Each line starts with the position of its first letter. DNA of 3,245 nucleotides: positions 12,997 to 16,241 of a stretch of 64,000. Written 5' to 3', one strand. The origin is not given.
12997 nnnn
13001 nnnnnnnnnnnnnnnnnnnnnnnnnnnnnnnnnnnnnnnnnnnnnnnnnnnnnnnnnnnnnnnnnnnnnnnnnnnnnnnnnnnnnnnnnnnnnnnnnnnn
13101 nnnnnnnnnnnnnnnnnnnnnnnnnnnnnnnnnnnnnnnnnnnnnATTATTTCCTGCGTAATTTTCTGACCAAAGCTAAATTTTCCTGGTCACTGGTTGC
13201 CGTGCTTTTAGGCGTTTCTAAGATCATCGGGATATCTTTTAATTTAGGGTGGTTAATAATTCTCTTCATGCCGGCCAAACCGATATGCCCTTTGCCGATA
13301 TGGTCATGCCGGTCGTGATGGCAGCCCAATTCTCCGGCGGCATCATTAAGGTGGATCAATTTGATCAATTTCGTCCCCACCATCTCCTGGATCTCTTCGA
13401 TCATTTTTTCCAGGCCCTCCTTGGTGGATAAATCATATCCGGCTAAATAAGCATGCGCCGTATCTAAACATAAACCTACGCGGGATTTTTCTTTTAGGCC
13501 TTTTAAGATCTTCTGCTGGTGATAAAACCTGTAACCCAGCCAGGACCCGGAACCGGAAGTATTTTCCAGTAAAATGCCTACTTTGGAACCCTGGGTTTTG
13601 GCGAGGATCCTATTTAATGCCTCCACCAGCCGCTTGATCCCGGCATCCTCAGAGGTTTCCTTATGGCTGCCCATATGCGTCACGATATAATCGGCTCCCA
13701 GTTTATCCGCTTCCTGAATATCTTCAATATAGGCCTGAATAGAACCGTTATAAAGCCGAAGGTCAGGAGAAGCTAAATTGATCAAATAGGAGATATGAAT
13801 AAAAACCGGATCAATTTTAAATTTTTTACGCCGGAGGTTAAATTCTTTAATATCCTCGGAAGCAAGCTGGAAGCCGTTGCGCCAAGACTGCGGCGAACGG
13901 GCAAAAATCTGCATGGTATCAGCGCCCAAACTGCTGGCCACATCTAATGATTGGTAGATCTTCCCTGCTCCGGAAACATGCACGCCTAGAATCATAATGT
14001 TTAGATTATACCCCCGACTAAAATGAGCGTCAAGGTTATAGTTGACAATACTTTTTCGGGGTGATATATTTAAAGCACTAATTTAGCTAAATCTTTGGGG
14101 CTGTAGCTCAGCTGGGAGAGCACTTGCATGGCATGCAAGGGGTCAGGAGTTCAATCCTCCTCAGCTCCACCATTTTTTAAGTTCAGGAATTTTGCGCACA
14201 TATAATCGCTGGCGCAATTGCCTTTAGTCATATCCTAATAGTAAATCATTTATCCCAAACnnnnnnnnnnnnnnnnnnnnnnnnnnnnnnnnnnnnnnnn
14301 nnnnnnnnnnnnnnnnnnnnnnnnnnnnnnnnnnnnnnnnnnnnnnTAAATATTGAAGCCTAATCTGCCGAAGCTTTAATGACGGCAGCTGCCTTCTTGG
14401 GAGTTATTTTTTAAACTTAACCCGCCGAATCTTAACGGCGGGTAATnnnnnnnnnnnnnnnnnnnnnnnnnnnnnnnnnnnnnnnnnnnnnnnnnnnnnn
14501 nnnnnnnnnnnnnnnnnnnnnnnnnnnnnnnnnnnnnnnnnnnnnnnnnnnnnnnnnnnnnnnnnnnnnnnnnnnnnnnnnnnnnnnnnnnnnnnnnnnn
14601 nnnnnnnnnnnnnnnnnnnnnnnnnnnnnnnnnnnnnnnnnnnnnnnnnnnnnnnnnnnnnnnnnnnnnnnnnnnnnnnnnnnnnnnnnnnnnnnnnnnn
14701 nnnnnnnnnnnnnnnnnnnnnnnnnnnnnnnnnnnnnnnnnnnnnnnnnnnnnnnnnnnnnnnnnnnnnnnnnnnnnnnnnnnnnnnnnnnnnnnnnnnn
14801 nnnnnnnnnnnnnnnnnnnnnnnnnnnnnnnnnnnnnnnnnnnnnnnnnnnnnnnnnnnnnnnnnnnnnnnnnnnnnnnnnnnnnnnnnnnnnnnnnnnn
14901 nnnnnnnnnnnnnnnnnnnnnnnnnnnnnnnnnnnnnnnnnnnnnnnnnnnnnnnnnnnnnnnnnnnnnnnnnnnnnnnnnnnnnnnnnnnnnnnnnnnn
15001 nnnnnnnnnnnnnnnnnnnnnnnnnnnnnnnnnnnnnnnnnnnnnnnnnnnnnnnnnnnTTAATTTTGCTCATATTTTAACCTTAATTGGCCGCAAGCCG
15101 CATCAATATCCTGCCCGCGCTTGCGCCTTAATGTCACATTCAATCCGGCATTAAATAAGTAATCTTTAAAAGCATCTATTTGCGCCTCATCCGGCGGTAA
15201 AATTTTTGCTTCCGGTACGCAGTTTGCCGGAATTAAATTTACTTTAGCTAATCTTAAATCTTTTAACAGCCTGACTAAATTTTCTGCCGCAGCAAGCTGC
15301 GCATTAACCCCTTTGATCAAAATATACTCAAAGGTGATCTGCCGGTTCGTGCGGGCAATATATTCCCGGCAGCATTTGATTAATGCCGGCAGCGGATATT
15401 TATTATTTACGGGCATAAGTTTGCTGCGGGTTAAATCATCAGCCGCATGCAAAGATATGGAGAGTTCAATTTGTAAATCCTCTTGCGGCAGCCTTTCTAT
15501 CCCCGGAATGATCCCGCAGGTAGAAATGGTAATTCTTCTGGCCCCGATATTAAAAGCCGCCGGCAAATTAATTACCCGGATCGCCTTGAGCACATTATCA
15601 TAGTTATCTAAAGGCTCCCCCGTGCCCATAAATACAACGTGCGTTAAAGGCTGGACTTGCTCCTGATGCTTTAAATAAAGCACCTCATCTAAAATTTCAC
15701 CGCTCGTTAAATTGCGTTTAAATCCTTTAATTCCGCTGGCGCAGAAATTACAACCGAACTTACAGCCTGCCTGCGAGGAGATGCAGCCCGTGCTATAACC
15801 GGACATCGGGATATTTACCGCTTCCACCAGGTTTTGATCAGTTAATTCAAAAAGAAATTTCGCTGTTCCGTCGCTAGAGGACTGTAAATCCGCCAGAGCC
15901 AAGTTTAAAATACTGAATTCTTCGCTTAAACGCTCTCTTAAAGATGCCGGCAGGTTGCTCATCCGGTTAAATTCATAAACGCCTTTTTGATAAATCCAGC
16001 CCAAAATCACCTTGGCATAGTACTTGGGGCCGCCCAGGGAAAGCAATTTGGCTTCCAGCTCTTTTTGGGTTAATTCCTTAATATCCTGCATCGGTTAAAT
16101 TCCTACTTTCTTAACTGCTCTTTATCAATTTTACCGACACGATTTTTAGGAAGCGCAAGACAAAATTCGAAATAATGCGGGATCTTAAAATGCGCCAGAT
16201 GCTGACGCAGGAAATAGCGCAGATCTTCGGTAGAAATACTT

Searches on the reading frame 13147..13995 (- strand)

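Call 24: search_protein_families(library=pfam, proteins=[window:13147-13995:-], max_evalue=0.0001)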
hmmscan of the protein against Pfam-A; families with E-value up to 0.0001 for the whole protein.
window:13147-13995:- (282 aa): 1 family
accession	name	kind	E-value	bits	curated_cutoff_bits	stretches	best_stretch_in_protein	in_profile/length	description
PF01261.30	AP_endonuc_2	-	2.4e-47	162.2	31.1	1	17-269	1-234/249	Xylose isomerase-like TIM barrel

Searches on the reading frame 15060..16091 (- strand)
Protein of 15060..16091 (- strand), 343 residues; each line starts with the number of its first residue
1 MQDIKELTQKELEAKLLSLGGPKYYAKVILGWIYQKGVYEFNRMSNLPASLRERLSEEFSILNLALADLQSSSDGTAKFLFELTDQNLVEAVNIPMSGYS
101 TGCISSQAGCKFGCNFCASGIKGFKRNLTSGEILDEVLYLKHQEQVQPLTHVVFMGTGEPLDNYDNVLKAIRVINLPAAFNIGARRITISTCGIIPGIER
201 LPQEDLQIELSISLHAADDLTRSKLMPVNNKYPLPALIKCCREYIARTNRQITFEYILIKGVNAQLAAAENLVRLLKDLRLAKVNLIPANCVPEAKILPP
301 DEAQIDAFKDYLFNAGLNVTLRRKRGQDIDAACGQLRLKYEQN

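Call 24: search_protein_families(library=pfam, proteins=[window:15060-16091:-], max_evalue=0.0001)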
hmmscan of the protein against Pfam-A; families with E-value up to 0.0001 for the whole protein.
window:15060-16091:- (343 aa): 2 families
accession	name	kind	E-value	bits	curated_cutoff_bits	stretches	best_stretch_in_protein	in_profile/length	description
PF04055.27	Radical_SAM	-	9e-16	58.9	29.5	1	105-265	2-157/166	Radical SAM superfamily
PF21016.3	RlmN_N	-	6.2e-13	48.7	24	1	3-61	2-60/60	Ribosomal RNA large subunit methyltransferase N-terminal domain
